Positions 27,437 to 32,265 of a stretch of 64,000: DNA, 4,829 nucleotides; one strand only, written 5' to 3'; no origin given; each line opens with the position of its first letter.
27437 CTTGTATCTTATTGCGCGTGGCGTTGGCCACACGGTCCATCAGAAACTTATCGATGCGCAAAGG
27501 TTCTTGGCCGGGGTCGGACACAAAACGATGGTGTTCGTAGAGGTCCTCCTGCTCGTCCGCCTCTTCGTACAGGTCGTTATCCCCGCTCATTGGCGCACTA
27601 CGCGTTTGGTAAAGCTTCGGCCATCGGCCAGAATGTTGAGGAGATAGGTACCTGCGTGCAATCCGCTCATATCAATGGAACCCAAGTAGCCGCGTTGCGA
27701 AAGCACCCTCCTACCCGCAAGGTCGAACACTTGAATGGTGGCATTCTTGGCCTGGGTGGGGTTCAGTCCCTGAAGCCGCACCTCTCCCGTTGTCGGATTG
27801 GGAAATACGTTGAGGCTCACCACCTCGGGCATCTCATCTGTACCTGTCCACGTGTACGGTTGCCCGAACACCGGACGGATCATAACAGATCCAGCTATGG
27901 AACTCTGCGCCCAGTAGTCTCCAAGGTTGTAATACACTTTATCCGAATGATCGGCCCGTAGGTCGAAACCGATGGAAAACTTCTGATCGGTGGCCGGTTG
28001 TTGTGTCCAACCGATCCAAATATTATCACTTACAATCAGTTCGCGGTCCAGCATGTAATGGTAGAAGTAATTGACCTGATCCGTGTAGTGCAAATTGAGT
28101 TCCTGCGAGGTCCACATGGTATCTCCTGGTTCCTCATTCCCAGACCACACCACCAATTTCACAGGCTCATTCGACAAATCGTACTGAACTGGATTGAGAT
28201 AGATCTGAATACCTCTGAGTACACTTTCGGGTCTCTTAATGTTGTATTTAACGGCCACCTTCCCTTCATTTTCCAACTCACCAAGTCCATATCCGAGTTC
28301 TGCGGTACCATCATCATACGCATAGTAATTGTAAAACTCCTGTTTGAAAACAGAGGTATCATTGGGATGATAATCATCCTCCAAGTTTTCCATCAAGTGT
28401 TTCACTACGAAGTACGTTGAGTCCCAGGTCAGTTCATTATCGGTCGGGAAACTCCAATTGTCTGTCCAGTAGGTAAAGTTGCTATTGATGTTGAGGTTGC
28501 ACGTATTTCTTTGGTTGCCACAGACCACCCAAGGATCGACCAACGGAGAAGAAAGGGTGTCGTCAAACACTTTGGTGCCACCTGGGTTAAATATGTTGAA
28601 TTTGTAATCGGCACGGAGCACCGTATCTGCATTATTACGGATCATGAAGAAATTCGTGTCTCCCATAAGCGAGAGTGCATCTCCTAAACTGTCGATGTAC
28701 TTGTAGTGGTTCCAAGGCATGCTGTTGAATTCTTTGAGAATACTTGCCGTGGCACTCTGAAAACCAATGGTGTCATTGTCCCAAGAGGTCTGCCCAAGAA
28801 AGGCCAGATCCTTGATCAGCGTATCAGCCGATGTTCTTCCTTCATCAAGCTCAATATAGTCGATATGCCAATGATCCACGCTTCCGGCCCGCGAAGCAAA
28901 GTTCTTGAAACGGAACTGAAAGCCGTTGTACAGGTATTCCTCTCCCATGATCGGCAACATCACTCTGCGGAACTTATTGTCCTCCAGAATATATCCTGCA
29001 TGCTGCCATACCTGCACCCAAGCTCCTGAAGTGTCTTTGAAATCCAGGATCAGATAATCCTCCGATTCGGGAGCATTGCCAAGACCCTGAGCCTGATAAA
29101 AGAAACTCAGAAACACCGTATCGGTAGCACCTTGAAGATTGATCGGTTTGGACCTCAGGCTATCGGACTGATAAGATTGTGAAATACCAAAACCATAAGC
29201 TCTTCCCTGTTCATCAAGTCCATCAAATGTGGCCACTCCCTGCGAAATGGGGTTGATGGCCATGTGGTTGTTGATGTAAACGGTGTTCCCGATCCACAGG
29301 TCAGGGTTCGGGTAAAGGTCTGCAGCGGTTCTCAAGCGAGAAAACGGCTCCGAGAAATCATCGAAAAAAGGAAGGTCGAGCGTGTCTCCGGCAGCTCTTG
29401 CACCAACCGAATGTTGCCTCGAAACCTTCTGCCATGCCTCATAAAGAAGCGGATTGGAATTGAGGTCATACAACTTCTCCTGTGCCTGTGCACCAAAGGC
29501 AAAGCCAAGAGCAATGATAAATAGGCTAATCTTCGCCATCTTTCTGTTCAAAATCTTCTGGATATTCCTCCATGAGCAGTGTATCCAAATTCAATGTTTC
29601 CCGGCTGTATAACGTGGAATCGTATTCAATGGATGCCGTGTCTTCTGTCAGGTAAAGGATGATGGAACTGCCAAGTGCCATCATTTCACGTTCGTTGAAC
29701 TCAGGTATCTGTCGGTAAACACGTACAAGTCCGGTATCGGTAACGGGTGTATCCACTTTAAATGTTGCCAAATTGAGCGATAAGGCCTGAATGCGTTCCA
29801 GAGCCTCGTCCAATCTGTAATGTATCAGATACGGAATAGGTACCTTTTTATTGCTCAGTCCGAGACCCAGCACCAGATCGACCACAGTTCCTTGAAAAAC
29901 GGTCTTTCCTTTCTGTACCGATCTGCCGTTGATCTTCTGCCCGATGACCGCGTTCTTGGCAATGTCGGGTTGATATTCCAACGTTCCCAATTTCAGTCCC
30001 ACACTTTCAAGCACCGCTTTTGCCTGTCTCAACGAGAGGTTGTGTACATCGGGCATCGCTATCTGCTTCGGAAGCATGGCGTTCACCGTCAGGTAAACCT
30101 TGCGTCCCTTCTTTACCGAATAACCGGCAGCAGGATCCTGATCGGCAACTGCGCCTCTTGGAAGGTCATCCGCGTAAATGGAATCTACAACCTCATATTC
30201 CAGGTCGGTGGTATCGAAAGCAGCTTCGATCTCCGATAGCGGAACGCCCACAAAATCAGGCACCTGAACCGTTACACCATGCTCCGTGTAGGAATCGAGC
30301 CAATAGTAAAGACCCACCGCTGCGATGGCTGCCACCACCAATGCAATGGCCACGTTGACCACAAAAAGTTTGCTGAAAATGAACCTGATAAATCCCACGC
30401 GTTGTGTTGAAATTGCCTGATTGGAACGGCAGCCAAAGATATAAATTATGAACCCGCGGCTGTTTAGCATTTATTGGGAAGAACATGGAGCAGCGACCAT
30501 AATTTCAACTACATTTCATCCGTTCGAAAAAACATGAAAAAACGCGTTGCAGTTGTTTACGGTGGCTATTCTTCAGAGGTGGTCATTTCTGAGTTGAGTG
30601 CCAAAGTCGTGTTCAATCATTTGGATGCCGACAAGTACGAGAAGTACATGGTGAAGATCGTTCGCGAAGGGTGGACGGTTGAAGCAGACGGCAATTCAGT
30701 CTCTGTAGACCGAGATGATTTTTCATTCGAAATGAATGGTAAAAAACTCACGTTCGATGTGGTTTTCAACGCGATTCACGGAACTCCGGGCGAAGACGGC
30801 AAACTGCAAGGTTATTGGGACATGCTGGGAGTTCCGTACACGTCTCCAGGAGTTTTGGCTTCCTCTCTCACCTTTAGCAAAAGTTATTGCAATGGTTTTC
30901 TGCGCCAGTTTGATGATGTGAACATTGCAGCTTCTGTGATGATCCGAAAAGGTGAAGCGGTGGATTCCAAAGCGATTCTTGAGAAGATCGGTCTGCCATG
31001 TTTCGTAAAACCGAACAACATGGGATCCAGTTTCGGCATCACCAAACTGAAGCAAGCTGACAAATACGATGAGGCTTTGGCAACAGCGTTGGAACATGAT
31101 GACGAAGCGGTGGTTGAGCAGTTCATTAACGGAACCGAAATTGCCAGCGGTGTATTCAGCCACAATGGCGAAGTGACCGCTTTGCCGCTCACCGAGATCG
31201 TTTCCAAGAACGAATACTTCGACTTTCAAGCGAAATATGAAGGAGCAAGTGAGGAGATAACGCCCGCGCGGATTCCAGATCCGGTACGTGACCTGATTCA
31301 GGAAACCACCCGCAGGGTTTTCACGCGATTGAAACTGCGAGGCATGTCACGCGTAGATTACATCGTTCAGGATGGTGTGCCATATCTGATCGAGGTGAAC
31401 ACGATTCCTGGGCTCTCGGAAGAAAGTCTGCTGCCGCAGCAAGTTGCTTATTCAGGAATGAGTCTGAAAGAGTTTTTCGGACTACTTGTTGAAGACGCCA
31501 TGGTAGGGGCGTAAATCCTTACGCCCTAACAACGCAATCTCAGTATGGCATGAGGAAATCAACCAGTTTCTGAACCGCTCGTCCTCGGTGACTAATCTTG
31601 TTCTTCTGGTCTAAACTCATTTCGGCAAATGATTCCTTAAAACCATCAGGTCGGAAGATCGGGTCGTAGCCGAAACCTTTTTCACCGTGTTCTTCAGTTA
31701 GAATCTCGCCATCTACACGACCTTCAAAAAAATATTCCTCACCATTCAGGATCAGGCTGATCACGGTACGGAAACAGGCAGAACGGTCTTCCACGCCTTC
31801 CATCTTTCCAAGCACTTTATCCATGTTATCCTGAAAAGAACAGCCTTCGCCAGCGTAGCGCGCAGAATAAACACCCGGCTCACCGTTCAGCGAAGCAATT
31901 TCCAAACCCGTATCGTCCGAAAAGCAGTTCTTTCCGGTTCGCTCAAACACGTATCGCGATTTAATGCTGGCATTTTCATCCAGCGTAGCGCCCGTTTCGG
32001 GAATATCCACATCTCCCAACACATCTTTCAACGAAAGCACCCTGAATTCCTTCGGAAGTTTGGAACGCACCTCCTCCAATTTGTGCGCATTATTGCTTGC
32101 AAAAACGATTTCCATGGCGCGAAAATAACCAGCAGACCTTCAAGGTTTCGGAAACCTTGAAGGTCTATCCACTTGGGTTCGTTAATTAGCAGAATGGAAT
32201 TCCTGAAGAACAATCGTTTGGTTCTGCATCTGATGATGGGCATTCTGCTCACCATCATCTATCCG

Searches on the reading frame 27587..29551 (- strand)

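Call 67: search_protein_families(library=pfam, proteins=[window:27587-29551:-], max_evalue=0.00001)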
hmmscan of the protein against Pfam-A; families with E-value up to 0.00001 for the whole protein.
window:27587-29551:- (654 aa): 1 family
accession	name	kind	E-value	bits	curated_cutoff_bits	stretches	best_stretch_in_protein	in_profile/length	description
PF18962.6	Por_Secre_tail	-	2.4e-11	44.2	27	1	582-652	1-74/75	Secretion system C-terminal sorting domain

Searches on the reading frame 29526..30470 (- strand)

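Call 16: search_protein_families(library=pfam, proteins=[window:29526-30470:-], max_evalue=0.00001)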
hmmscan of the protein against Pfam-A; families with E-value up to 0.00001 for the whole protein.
window:29526-30470:- (314 aa): 1 family
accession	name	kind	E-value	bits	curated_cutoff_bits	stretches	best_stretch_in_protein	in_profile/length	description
PF03793.24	PASTA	-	3.3e-27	94.7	23.2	2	68-130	1-63/64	PASTA domain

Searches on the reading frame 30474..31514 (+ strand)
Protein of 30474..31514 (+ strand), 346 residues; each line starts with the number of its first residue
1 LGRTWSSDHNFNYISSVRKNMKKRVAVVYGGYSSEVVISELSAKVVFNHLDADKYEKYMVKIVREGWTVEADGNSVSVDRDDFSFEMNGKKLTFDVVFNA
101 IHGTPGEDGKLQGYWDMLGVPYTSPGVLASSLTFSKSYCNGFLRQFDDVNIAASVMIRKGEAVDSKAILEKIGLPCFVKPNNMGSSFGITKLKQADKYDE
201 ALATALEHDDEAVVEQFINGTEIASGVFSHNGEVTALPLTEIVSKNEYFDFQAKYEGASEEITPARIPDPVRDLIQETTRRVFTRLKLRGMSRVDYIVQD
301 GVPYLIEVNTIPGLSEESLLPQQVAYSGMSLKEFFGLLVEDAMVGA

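Call 6: search_protein_families(library=pfam, proteins=[window:30474-31514:+], max_evalue=0.001)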
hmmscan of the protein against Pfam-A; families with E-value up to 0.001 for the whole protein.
window:30474-31514:+ (346 aa): 6 families
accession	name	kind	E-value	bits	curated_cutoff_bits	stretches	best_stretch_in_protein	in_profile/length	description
PF07478.18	Dala_Dala_lig_C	-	7.3e-46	156.7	24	1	148-338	6-202/204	D-ala D-ala ligase C-terminus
PF01820.27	Dala_Dala_lig_N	-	3.6e-21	76.4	34.6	1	24-124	1-120/121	D-ala D-ala ligase N-terminus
PF02655.19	ATP-grasp_3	-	2.6e-10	41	23.2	1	170-310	28-155/160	ATP-grasp domain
PF13535.11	ATP-grasp_4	-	1.8e-07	31.3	27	1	173-310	2-150/160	ATP-grasp domain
PF02222.28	ATP-grasp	-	2.4e-07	31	27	1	150-302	9-153/179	ATP-grasp domain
PF02786.22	CPSase_L_D2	-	7.8e-05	22.7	19.8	1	149-310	14-178/211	Carbamoyl-phosphate synthase L chain, ATP binding domain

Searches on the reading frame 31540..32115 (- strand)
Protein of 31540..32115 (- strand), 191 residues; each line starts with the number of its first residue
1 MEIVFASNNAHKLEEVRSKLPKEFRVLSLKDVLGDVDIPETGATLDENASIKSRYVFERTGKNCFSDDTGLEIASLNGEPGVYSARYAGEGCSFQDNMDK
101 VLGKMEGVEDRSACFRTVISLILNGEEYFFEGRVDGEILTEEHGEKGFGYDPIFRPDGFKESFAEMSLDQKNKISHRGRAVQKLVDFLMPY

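Call 67: search_protein_families(library=pfam, proteins=[window:31540-32115:-], max_evalue=0.00001)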
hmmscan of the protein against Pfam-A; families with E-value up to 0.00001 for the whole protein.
window:31540-32115:- (191 aa): 1 family
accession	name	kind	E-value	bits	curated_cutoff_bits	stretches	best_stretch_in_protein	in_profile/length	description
PF01725.21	Ham1p_like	-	8.5e-66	221.8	22.5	1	3-187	1-186/186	Ham1 family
